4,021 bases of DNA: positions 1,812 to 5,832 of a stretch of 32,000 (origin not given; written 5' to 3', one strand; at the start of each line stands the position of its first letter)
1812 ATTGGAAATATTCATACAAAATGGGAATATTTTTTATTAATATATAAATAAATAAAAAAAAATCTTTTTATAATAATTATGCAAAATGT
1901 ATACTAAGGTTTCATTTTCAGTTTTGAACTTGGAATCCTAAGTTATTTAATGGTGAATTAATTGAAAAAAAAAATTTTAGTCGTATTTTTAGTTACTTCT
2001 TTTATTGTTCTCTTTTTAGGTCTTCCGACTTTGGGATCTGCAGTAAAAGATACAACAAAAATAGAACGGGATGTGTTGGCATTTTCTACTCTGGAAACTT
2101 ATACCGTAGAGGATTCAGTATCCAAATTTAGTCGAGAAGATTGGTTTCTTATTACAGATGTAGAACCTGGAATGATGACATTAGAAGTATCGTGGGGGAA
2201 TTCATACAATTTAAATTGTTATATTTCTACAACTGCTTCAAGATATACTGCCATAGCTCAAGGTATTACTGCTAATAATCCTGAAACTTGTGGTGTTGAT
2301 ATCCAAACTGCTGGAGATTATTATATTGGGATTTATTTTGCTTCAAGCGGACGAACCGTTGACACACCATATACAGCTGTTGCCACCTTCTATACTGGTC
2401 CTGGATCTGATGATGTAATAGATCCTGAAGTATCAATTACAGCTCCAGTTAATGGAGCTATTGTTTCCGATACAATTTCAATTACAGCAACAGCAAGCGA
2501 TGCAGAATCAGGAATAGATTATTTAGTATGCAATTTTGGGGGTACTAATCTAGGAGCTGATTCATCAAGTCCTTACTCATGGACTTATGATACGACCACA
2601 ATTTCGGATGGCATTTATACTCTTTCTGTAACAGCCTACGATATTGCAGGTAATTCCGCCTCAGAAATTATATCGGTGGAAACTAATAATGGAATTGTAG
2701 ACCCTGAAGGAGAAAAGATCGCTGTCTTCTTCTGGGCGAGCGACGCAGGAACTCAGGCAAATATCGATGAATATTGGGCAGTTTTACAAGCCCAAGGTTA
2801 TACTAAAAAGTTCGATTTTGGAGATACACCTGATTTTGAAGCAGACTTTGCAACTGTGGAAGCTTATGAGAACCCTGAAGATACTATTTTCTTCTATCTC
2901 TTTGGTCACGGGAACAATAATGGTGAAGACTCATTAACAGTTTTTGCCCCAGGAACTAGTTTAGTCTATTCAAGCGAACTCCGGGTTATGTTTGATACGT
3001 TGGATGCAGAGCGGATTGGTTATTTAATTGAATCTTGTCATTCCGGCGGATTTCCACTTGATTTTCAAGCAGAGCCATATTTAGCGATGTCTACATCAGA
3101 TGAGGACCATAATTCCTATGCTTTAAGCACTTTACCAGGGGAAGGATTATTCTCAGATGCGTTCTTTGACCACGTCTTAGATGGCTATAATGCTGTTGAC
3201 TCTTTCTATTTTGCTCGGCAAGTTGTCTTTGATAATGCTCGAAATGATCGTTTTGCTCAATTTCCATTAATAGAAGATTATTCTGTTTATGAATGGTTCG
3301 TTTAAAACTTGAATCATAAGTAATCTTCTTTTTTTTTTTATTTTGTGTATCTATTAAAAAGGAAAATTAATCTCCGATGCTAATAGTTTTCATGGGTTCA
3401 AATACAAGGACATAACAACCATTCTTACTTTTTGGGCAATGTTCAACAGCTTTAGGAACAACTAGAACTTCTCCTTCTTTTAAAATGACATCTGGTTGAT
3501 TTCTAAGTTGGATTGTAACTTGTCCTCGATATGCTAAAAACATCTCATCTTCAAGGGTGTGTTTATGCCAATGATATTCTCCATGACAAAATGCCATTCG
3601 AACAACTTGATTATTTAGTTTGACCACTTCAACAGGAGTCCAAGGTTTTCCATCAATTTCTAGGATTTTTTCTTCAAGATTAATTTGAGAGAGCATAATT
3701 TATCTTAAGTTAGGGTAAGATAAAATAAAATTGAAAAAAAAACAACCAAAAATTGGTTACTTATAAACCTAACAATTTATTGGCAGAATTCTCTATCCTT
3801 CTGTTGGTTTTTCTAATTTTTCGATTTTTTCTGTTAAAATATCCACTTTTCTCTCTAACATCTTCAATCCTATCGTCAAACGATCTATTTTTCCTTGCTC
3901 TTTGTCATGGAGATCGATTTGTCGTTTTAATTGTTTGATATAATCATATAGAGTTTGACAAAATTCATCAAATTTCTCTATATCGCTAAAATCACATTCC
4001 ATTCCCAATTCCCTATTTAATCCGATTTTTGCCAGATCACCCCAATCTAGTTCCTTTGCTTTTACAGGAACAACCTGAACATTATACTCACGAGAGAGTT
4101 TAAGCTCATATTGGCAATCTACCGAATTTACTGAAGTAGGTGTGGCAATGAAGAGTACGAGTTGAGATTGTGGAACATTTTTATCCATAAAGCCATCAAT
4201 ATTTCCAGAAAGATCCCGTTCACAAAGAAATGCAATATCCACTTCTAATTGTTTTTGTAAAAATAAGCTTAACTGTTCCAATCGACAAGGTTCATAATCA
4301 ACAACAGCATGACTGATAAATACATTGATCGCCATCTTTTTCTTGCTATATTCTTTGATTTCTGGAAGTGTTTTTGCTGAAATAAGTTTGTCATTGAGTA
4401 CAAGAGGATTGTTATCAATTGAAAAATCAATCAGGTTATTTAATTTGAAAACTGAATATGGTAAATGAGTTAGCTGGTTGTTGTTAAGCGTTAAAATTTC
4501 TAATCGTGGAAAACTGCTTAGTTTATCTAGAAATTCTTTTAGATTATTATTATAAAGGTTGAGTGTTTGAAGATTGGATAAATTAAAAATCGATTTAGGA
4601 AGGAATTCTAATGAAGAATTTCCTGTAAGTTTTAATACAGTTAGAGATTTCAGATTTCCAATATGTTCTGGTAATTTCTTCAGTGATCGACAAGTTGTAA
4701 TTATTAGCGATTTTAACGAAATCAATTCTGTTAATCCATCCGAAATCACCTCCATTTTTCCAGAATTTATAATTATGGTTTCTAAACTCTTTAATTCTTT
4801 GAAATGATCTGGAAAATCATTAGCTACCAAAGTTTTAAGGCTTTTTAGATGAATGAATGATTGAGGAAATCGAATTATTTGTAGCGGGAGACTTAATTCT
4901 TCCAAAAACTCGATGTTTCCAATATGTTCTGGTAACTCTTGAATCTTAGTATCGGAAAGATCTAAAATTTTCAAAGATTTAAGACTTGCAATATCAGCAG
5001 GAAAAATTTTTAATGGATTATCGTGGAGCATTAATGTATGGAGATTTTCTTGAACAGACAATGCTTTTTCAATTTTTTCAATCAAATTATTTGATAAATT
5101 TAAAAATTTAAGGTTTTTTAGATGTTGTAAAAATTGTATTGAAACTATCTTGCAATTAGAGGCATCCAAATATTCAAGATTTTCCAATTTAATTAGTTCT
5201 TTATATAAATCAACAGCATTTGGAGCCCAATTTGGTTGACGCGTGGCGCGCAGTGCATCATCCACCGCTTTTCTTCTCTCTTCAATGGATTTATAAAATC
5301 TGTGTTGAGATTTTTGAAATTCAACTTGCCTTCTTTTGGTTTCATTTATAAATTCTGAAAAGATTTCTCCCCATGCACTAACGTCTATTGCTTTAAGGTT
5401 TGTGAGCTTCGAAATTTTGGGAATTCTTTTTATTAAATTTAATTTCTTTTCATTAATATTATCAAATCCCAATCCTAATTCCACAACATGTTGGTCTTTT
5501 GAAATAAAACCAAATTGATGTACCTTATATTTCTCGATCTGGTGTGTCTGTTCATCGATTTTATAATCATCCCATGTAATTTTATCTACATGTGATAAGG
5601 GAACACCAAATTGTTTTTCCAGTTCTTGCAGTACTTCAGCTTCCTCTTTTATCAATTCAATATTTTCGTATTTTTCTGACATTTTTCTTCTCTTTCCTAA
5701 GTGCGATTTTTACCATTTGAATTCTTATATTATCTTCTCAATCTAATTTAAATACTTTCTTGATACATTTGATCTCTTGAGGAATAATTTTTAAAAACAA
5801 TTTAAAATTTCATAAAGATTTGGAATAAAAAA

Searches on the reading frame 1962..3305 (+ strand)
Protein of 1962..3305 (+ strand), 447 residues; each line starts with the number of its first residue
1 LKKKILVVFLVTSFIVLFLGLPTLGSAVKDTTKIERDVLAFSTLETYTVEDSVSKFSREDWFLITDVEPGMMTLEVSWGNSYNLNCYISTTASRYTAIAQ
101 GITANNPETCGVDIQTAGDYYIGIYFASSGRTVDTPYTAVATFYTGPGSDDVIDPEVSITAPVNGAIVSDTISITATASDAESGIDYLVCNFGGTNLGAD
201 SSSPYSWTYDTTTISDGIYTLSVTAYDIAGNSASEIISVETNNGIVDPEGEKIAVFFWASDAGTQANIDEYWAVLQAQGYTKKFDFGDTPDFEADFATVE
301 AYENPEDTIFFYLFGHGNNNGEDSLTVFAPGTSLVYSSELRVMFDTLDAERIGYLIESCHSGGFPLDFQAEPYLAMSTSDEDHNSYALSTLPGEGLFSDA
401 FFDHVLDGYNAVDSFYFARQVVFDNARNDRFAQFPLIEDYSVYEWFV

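Call 45: search_protein_families(library=pfam, proteins=[window:1962-3305:+], max_evalue=0.00001)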
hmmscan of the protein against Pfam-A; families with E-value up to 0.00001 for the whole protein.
window:1962-3305:+ (447 aa): 3 families
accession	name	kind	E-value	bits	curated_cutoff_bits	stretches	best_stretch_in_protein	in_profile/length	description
PF17957.7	Big_7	-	7.9e-17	62.1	24.1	1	155-223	1-70/70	Bacterial Ig domain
PF01650.23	Peptidase_C13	-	5.9e-07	29.7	22.8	1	303-408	105-212/258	Peptidase C13 family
PF19077.6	Big_13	-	5.6e-06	27.2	27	0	187-235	42-93/102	Bacterial Ig-like domain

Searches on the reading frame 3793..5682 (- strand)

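Call 45: search_protein_families(library=pfam, proteins=[window:3793-5682:-], max_evalue=0.00001)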
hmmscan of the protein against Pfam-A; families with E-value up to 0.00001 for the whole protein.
window:3793-5682:- (629 aa): 8 families
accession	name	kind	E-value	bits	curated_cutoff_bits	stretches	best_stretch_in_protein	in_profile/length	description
PF23598.1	LRR_14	-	1.2e-25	90.5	40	2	230-329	42-147/353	Leucine-rich repeat region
PF12799.13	LRR_4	-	2.6e-23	82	27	1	168-205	2-40/44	Leucine Rich repeats (2 copies)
PF13855.12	LRR_8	-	2.9e-17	62.6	27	1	346-404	2-61/61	Leucine rich repeat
PF14580.12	LRR_9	-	1.7e-08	34.6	30.5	0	167-243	42-121/175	Leucine-rich repeat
PF00560.39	LRR_1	-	1.7e-08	33.4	20.6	0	236-256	1-22/23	Leucine Rich Repeat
PF25019.1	LRR_R13L1-DRL21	-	6.5e-08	33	27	0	295-353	66-125/127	R13L1/DRL21 LRRs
PF25013.1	LRR_Zer-1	-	3.2e-07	31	27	0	184-248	3-67/137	Zer-1-like, Leucine-rich repeats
PF23286.1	LRR_13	-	2.2e-06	28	30.1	0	322-374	29-79/210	Disease resistance protein RPS4B-like, leucine-rich repeats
